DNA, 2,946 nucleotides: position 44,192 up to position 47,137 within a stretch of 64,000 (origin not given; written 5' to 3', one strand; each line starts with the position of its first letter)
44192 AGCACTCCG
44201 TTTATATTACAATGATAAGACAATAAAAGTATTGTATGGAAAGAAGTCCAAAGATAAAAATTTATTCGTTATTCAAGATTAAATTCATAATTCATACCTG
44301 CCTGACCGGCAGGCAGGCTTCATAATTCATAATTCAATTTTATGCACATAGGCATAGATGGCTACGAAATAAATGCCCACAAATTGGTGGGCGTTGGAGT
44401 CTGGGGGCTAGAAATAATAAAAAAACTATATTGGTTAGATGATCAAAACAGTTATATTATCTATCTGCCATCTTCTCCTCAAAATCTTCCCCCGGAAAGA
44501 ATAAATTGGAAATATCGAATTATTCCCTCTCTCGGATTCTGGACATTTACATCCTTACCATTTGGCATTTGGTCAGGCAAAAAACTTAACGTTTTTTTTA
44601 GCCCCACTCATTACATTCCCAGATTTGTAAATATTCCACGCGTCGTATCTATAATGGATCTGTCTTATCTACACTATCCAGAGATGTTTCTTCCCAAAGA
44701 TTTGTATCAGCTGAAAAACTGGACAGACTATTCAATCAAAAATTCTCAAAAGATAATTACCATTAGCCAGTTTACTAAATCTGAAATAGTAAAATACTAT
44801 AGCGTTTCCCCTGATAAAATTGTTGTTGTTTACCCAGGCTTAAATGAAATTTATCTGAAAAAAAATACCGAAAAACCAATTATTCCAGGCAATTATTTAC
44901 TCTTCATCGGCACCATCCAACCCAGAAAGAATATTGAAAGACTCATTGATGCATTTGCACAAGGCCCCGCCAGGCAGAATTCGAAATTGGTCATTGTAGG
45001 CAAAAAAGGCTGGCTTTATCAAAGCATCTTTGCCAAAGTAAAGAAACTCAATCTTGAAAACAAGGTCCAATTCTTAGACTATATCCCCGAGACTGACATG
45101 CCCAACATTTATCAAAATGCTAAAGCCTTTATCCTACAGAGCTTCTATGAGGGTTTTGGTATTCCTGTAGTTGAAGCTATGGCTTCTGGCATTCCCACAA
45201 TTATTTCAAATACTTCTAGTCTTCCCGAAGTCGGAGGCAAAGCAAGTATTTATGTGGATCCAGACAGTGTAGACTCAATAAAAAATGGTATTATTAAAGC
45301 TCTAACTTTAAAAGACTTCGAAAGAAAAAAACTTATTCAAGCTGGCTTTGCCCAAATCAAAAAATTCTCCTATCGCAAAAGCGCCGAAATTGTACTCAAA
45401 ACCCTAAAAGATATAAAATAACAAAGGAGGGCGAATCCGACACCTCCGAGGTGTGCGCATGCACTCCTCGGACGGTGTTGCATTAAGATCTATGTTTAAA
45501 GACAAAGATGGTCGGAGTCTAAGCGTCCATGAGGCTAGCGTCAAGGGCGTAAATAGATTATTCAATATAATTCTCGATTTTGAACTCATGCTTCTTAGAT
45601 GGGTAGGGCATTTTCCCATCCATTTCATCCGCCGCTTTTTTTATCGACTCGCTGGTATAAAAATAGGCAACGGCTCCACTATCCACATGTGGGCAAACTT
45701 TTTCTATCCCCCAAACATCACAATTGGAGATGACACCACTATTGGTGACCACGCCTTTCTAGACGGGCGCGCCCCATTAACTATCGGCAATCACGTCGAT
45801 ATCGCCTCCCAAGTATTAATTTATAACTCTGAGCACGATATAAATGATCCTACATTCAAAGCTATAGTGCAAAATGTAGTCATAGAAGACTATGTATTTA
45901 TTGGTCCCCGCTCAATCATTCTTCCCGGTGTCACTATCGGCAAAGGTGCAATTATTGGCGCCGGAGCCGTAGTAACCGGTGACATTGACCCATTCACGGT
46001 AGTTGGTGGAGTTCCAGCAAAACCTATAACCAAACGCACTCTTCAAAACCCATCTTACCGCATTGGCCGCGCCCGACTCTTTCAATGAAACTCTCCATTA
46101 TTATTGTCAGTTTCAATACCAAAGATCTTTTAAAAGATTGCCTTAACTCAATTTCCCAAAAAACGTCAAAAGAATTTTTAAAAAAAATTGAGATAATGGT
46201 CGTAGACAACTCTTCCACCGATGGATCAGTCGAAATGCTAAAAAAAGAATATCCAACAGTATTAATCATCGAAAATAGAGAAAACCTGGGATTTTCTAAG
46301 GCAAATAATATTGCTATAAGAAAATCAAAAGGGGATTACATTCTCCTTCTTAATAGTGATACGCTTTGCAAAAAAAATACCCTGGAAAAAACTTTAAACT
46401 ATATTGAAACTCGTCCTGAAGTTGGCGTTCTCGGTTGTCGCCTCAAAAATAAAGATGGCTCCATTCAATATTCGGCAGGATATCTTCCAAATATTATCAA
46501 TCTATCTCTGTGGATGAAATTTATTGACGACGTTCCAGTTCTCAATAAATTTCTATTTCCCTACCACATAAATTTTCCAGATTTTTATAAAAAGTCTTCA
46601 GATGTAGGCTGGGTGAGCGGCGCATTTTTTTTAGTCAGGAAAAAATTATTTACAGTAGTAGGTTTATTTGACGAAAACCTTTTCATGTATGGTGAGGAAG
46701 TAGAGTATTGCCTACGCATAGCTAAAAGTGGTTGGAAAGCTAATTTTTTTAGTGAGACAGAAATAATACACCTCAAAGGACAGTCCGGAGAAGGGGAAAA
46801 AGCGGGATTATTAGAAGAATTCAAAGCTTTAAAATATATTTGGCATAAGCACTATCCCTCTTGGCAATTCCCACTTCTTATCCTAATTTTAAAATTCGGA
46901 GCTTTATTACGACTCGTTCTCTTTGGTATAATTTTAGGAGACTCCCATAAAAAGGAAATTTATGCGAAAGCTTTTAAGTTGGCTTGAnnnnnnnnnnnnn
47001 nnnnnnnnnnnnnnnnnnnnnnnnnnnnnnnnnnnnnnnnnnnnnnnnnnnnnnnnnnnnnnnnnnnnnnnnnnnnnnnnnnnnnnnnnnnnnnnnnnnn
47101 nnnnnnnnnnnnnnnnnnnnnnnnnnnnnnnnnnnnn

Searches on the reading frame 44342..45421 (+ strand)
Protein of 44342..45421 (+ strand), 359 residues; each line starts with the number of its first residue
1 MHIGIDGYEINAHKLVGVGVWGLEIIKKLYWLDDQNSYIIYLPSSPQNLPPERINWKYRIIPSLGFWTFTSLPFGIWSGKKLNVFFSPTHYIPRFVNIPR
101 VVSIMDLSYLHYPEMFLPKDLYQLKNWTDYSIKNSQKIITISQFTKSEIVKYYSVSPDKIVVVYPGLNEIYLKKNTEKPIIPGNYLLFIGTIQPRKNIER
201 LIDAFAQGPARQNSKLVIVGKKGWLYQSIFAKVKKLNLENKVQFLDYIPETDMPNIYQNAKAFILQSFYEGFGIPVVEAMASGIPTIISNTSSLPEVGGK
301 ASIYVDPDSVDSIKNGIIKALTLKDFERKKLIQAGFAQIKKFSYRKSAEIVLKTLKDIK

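Call 4: search_protein_families(library=pfam, proteins=[window:44342-45421:+], max_evalue=0.01)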
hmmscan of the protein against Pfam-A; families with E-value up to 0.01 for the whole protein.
window:44342-45421:+ (359 aa): 5 families
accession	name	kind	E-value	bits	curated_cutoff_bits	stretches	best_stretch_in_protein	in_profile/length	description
PF00534.26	Glycos_transf_1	-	5.4e-36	124.2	26.4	1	184-335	16-169/172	Glycosyl transferases group 1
PF13692.12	Glyco_trans_1_4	-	6.6e-26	91.7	27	1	184-321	2-140/142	Glycosyl transferases group 1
PF20706.3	GT4-conflict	-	1.5e-07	31.2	26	1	158-293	172-315/385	Family 4 Glycosyltransferase in conflict systems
PF13439.12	Glyco_transf_4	-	3.2e-07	31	28.5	1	98-168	97-167/170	Glycosyltransferase Family 4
PF13524.12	Glyco_trans_1_2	-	7.3e-06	26.4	25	1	200-349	4-140/144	Glycosyl transferase-like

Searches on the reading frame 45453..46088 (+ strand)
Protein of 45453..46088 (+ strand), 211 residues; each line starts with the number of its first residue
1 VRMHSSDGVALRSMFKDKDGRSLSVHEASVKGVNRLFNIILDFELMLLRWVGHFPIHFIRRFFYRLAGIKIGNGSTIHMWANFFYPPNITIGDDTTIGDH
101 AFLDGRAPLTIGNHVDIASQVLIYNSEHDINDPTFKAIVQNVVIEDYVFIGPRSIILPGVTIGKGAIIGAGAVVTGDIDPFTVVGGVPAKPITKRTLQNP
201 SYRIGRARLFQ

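Call 8: search_protein_families(library=pfam, proteins=[window:45453-46088:+], max_evalue=0.001)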
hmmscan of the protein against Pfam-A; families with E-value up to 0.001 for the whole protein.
window:45453-46088:+ (211 aa): 3 families
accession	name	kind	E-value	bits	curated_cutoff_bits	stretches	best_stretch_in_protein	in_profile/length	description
PF00132.30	Hexapep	-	1.9e-18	65.7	27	1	141-176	1-36/36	Bacterial transferase hexapeptide (six repeats)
PF14602.12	Hexapep_2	-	1.6e-09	37.7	27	1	142-175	2-33/34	Hexapeptide repeat of succinyl-transferase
PF25084.1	LbH_EIF2B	-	2.8e-05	24.5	54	1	87-175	20-94/105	EIF2B subunit epsilon LbH domain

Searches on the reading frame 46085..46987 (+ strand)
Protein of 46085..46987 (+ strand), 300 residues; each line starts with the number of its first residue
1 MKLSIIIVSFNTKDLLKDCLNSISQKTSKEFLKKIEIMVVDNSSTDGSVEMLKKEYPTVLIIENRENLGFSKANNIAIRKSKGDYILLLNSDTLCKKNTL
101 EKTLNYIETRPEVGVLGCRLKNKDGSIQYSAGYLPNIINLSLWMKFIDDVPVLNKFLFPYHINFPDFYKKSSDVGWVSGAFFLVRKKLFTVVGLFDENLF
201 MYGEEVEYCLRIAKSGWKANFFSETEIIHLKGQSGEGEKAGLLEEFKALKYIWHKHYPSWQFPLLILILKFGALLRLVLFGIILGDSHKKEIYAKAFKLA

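Call 9: search_protein_families(library=pfam, proteins=[window:46085-46987:+], max_evalue=0.001)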
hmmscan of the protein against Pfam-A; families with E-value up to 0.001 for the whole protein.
window:46085-46987:+ (300 aa): 4 families
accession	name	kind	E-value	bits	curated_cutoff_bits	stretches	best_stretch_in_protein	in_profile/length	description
PF00535.33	Glycos_transf_2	-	1.7e-29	103.3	23.3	1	4-157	1-132/168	Glycosyl transferase family 2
PF13641.12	Glyco_tranf_2_3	-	1.2e-19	71.7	27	1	3-233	3-215/230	Glycosyltransferase like family 2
PF13632.12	Glyco_trans_2_3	-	3.8e-08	33.8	27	1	167-284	62-170/198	Glycosyl transferase family group 2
PF10111.15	Glyco_tranf_2_2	-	2.4e-07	31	27.3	1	23-214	19-201/276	Glycosyltransferase like family 2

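Call 41: search_solved_structures(query=window:46085-46987:+, max_evalue=0.00001)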
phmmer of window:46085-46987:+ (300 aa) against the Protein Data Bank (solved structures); distinct sequences matched with E-value up to 0.00001: 17.
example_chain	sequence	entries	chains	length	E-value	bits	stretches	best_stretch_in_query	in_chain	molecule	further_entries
8vh7_A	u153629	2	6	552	1.5e-09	40.9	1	3-119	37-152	Heparosan synthase B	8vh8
8viw_A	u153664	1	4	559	1.5e-09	40.9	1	3-119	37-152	Heparosan synthase B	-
5tze_C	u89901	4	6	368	1.6e-09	40.8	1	1-125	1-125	Glycosyl transferase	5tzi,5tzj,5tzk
5tz8_A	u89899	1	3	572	3.6e-09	39.7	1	1-124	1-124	Glycosyl transferase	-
2z86_A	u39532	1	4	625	4.8e-09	39.3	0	3-106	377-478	Chondroitin synthase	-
2z87_A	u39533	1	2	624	4.8e-09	39.3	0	3-106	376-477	Chondroitin synthase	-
6yv7_B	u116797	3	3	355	2.1e-07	33.9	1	3-121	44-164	Glycosyl transferase, family 2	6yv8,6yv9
6yv7_A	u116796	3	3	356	2.1e-07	33.9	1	3-121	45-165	Glycosyl transferase, family 2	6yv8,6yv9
6p61_A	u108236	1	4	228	4.3e-07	32.9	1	3-118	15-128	Glycosyltransferase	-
8bz8_A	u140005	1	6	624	1.7e-06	30.9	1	2-107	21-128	Glycosyltransferase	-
8bz4_A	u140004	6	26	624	1.7e-06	30.9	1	2-108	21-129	Glycosyltransferase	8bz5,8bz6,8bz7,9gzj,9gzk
5hea_A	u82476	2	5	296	2.2e-06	30.6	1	3-115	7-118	Putative glycosyltransferase (GalT1)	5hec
22ao_A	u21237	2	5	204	6.6e-06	29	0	4-110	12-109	GmaR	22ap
6h1j_A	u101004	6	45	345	7.8e-06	28.7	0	2-112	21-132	Probable ss-1,3-N-acetylglucosaminyltransferase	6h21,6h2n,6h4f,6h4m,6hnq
3l7m_A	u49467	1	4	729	9.5e-06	28.4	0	2-93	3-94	Teichoic acid biosynthesis protein F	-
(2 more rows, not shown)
